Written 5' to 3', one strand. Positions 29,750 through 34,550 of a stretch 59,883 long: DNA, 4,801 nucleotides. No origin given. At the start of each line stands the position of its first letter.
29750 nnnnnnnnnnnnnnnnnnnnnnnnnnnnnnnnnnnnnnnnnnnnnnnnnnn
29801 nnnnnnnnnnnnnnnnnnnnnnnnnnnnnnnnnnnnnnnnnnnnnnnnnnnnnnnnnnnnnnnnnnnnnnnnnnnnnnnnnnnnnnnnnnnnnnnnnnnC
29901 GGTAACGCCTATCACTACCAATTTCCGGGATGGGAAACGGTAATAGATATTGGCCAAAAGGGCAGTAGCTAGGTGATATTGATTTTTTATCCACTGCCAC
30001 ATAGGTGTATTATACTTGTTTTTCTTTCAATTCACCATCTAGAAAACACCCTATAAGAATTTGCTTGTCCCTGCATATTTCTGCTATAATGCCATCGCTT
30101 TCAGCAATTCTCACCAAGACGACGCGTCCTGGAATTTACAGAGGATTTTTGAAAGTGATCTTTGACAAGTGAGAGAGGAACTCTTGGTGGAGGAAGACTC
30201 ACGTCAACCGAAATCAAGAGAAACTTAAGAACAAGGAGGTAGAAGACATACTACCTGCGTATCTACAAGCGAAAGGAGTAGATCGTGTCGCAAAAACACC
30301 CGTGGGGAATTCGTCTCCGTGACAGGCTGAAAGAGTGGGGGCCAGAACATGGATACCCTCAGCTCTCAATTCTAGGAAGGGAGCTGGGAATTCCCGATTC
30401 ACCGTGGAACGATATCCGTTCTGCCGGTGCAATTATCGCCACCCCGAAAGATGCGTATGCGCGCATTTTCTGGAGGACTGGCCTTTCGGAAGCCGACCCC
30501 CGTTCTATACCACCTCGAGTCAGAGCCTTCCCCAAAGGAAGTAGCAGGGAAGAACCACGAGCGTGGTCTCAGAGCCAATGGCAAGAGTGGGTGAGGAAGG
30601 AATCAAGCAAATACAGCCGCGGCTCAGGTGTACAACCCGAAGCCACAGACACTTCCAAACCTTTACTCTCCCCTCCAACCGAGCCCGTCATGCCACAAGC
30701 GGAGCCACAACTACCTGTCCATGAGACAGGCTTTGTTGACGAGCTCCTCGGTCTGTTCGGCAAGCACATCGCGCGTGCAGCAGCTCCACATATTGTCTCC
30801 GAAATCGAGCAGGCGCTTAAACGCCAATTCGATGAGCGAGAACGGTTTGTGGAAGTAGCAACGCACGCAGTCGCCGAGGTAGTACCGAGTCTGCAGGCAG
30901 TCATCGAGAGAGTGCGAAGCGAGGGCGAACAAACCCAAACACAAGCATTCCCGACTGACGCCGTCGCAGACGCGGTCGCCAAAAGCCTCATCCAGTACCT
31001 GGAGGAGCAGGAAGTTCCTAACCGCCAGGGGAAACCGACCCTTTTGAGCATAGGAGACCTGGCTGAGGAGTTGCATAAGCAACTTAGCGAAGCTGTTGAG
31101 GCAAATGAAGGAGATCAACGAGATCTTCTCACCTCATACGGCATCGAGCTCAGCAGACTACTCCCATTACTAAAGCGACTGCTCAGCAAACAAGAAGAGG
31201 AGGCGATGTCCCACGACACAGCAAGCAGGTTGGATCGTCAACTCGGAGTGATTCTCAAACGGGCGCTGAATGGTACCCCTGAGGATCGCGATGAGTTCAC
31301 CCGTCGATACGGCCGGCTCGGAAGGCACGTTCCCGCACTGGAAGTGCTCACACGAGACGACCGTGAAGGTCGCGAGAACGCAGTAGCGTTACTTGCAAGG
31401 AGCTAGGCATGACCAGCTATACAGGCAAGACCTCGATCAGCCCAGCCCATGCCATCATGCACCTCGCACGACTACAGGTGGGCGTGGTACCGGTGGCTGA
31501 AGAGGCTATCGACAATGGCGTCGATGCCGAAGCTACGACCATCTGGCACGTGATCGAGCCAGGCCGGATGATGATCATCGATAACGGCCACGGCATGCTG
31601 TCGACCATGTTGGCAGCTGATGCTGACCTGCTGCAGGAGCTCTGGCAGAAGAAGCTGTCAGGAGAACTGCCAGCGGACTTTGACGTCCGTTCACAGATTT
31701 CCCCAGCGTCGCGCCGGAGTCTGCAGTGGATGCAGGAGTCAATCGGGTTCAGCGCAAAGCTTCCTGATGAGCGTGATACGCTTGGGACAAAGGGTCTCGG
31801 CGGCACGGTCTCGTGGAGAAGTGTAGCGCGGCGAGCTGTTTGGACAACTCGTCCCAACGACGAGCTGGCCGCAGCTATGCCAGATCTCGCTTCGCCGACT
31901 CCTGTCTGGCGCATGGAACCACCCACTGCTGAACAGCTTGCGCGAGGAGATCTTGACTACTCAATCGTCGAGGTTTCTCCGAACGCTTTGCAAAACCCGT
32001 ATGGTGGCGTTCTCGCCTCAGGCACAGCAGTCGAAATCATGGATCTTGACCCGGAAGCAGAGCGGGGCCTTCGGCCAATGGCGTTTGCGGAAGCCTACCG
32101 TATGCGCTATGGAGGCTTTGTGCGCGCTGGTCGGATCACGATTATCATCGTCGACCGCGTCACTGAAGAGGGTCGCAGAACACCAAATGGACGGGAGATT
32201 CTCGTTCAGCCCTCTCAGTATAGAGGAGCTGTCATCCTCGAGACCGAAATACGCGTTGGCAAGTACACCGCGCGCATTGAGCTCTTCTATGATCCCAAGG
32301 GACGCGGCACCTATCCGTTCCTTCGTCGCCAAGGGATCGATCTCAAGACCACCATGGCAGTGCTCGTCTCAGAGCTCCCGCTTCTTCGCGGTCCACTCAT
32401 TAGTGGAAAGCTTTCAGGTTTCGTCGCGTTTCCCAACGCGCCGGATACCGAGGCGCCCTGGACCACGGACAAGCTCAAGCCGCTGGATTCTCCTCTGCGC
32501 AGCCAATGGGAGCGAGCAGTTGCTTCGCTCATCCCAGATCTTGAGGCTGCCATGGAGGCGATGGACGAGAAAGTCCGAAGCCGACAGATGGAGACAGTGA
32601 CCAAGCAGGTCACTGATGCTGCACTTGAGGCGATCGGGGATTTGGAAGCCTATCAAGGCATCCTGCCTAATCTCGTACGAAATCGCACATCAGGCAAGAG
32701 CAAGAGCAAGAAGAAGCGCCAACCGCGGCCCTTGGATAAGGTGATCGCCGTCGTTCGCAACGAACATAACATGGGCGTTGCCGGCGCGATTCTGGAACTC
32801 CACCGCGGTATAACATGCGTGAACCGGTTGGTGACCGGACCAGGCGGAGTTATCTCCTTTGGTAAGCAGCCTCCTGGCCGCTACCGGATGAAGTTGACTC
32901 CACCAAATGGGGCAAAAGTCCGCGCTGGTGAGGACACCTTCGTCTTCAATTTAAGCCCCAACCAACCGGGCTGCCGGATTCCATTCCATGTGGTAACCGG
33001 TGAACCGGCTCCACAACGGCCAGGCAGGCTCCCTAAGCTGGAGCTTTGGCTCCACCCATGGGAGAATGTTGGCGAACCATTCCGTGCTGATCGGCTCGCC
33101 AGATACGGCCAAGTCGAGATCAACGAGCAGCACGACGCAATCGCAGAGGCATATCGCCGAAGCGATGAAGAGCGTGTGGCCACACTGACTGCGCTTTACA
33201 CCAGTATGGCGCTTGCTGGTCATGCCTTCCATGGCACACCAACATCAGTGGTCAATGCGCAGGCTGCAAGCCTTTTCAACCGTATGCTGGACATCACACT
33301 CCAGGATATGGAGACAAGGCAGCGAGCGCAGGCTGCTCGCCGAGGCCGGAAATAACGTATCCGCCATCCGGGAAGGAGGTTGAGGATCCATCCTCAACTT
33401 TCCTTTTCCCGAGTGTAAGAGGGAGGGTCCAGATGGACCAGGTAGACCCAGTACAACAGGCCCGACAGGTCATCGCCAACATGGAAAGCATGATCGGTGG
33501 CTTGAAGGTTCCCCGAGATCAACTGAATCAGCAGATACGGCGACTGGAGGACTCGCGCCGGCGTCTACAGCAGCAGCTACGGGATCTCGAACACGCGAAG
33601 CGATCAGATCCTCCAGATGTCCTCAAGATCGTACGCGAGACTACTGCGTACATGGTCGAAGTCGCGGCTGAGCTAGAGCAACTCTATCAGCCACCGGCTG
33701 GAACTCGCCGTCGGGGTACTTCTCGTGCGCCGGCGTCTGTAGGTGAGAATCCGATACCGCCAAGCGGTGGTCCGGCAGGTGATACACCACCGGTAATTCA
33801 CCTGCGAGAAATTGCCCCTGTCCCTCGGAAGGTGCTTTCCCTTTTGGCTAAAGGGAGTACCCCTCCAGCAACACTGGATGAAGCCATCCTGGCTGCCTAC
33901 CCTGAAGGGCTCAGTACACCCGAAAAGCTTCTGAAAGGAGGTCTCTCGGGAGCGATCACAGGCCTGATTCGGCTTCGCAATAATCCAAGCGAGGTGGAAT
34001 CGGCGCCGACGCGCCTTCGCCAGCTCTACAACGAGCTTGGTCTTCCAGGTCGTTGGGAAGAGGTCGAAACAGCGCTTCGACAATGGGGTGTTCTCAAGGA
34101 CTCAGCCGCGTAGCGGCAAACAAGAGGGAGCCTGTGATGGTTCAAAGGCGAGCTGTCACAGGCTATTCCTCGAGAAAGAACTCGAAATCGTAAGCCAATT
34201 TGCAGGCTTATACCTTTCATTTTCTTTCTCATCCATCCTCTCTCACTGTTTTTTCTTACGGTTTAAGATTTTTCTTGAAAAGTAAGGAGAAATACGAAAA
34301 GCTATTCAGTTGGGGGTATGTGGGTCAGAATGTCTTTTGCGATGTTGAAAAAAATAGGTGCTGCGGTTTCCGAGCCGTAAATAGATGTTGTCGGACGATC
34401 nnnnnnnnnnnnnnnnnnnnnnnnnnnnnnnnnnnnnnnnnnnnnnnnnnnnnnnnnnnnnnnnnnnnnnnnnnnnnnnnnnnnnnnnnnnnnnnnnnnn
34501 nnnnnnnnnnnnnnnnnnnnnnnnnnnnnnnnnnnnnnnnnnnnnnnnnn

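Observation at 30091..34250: Foreign three-gene operon (HTH-like protein / GHKL ATPase / coiled-coil protein) inserted antisense between ftsI and murE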

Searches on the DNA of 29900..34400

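Call 86: search_rna_families(source=window, start=29900, end=34400, threshold=evalue, max_evalue=1)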
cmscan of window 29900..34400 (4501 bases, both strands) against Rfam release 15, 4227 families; matches with E-value up to 1: 0.
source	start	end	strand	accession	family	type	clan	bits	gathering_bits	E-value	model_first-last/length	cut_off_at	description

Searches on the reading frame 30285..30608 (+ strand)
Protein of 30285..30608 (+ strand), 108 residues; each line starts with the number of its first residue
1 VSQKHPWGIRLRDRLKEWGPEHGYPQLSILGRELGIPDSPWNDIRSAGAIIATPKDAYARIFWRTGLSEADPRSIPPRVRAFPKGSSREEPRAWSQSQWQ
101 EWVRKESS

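Call 119: search_solved_structures(query=A7, max_evalue=10, show_alignments=3)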
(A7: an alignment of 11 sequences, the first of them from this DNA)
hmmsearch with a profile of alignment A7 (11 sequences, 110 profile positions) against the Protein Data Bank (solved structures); distinct sequences matched with E-value up to 10: 0.

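Call 120: find_related_loci(query=A7, collection=viral_contigs, flank=8000)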
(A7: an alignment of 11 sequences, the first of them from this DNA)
Query A7 (108 aa) in viral_contigs; peptide patterns used: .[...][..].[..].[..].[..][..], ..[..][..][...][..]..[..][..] (x = any residue, [..] = any of these).
29 stretches matched a pattern, but none encodes a relative of the query by tblastn (E <= 1e-3).
